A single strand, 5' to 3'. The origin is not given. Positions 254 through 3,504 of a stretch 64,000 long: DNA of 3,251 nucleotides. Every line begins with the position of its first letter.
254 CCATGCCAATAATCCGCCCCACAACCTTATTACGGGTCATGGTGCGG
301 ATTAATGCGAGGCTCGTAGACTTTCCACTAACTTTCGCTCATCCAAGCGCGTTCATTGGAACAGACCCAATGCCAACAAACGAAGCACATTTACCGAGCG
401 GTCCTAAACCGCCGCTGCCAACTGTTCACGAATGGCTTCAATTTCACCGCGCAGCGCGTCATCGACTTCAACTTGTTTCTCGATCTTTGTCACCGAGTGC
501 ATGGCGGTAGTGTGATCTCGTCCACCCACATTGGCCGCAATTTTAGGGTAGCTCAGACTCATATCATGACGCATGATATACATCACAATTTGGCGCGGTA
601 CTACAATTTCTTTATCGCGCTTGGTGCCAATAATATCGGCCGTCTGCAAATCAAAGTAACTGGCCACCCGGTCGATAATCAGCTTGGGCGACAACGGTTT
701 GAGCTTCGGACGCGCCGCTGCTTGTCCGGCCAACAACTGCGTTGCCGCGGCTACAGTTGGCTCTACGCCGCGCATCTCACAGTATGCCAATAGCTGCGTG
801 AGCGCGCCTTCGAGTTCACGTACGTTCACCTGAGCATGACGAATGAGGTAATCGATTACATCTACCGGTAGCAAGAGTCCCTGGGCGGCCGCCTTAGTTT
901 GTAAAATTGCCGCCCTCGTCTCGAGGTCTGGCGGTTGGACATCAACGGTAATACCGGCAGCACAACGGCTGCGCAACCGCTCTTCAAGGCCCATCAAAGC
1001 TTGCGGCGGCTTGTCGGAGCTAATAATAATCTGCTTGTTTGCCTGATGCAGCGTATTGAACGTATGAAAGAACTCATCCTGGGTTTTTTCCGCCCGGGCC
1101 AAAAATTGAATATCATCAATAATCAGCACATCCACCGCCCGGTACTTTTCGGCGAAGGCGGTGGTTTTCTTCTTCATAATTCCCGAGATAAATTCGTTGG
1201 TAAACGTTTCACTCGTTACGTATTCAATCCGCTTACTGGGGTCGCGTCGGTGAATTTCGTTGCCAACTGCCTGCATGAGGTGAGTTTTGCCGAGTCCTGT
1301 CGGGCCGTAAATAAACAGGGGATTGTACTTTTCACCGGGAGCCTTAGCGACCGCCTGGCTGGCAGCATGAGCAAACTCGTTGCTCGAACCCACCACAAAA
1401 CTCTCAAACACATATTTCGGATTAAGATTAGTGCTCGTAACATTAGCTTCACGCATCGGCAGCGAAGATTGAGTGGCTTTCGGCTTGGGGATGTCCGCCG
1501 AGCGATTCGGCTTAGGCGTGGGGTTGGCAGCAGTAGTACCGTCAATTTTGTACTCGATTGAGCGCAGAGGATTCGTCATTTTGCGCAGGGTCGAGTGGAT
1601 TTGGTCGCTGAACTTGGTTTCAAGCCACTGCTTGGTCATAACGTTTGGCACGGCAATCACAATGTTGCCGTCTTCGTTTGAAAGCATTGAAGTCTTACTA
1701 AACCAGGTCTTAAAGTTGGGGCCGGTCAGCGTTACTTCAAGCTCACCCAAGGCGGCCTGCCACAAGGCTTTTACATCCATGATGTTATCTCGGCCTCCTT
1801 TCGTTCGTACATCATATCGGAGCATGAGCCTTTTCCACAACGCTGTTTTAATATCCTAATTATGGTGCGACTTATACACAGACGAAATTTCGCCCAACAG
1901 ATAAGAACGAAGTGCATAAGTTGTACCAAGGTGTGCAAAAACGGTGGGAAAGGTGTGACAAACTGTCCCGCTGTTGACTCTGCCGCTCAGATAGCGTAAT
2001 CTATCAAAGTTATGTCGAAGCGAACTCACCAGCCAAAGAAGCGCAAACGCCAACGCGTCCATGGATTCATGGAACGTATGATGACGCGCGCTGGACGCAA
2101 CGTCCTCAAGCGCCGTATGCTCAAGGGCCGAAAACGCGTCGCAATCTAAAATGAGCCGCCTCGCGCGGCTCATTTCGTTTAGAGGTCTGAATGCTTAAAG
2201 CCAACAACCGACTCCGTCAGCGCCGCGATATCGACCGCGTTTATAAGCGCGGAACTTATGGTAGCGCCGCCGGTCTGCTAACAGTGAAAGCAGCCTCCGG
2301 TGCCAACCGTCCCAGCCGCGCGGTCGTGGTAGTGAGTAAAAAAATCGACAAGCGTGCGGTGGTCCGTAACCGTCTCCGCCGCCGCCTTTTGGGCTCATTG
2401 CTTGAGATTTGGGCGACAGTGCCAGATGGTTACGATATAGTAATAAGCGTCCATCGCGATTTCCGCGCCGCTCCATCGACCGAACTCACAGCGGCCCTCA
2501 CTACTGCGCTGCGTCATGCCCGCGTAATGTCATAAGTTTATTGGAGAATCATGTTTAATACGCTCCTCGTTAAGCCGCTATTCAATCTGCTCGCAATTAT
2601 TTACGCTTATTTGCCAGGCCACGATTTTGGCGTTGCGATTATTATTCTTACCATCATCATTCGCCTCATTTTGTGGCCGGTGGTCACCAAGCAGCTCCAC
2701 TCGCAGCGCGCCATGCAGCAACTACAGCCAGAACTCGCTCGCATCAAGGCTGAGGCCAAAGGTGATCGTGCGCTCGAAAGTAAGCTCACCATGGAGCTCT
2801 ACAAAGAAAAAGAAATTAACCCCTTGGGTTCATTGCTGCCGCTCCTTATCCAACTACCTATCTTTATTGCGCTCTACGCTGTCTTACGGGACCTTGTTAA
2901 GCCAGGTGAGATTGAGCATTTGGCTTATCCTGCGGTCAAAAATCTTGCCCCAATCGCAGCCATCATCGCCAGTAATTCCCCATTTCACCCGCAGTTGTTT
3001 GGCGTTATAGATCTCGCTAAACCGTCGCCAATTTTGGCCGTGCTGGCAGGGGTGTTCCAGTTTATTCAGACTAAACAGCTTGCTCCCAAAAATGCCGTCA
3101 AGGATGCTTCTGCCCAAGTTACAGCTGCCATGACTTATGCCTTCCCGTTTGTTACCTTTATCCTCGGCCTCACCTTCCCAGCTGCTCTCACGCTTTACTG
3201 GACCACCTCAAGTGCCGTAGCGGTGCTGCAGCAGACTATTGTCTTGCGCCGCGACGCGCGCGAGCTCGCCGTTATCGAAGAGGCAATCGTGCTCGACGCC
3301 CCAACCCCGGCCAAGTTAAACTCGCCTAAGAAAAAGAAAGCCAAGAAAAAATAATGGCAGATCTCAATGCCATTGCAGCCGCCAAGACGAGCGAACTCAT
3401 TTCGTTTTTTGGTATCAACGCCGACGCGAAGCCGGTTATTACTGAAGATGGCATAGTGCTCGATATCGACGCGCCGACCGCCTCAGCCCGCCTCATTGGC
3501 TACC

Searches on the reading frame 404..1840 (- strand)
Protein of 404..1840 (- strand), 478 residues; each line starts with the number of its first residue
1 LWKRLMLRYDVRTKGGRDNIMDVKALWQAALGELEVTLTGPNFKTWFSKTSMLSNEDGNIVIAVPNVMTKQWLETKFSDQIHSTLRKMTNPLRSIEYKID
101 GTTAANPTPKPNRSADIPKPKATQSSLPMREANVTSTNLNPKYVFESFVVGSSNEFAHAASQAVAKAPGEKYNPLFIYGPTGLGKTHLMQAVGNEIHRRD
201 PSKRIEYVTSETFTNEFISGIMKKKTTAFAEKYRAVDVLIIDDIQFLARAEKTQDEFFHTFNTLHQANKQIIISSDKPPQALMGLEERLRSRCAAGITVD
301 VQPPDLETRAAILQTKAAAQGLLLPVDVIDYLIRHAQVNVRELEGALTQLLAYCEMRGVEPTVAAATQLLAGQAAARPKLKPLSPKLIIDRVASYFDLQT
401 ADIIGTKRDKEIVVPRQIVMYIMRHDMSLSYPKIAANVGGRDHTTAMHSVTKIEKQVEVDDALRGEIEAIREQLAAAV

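Call 39: search_protein_families(library=pfam, proteins=[window:404-1840:-], max_evalue=0.001)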
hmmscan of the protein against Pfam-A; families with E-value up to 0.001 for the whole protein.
window:404-1840:- (478 aa): 12 families
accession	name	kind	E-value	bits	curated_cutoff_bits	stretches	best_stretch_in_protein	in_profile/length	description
PF00308.24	Bac_DnaA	-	1.5e-70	237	23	1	139-300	1-162/162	Bacterial DnaA ATPAse domain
PF08299.17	Bac_DnaA_C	-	2.9e-23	82.1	31.5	1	386-453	2-69/69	Bacterial dnaA protein helix-turn-helix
PF11638.13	DnaA_N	-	8.6e-13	48.3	24.6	1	25-86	2-64/65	DnaA N-terminal domain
PF01695.23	IstB_IS21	-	7.4e-09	35.9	24.1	1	175-278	95-195/238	IstB-like ATP binding protein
PF00004.35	AAA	-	1.4e-07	32.5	21.2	1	176-277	2-110/131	ATPase family associated with various cellular activities (AAA)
PF13401.12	AAA_22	-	1.3e-06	29.2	27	0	174-203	7-35/130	AAA domain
PF01637.24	ATPase_2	-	2.6e-06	27.9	33.2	1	169-286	17-126/225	ATPase domain predominantly from Archaea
PF22688.2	Hda_lid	-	6e-06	26.6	27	1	308-350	3-45/65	Hda, lid domain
PF13173.12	AAA_14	-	9.2e-06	26.1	27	1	173-290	3-112/129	AAA domain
PF13191.12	AAA_16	-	1.7e-05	25.8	32.6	1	150-250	3-111/167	AAA ATPase domain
PF00910.28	RNA_helicase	-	0.00013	22.9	21.5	1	176-248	2-62/105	RNA helicase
PF12775.13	AAA_7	-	0.00098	19.1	25.8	0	168-246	29-111/181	P-loop containing dynein motor region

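Call 48: find_encoding_contigs(protein=window:404-1840:-, flank=10000, max_places=2)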
Protein window:404-1840:- (478 aa): no gene with exactly this product is on record in the collection.

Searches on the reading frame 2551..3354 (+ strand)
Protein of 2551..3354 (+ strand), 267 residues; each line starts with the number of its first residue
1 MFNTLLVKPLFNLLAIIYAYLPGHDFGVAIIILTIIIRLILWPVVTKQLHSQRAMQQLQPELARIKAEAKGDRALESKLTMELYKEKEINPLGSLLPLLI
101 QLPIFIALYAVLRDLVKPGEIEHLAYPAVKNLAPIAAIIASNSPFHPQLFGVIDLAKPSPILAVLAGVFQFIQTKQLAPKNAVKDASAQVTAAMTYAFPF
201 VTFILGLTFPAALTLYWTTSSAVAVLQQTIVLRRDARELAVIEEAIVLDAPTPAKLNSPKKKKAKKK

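Call 64: find_encoding_contigs(protein=window:2551-3354:+, flank=10000, max_places=2)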
Protein window:2551-3354:+ (267 aa): 2 contigs read that carry it; 1 place shown.
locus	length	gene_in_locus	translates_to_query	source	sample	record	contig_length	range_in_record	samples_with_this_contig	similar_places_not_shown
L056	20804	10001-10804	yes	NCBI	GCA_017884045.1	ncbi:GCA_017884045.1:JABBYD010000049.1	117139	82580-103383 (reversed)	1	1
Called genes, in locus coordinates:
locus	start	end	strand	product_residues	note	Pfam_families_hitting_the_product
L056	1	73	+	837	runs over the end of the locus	-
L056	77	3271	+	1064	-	PF00933:Glyco_hydro_3, PF18013:Phage_lysozyme2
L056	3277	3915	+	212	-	-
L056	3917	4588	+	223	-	-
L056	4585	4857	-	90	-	-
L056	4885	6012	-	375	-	PF02463:SMC_N, PF13175:AAA_15, PF13476:AAA_23, PF13304:AAA_21 (weak)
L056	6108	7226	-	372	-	PF00712:DNA_pol3_beta, PF02767:DNA_pol3_beta_2, PF02768:DNA_pol3_beta_3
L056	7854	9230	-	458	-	PF11638:DnaA_N, PF00308:Bac_DnaA, PF01637:ATPase_2 (weak), PF01695:IstB_IS21, PF00004:AAA (weak), PF13173:AAA_14 (weak), PF22688:Hda_lid (weak), PF08299:Bac_DnaA_C, +1 more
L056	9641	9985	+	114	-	PF00825:Ribonuclease_P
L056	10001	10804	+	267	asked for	PF02096:60KD_IMP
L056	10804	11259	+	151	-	PF13083:KH_KhpA-B (weak), PF01424:R3H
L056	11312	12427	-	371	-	PF13439:Glyco_transf_4, PF13579:Glyco_trans_4_4, PF20706:GT4-conflict, PF00534:Glycos_transf_1, PF13692:Glyco_trans_1_4, PF13524:Glyco_trans_1_2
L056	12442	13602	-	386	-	PF00535:Glycos_transf_2, PF13641:Glyco_tranf_2_3, PF13632:Glyco_trans_2_3 (weak)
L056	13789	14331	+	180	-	PF01061:ABC2_membrane (weak)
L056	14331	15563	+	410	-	PF00005:ABC_tran, PF13304:AAA_21 (faint), PF14524:Wzt_C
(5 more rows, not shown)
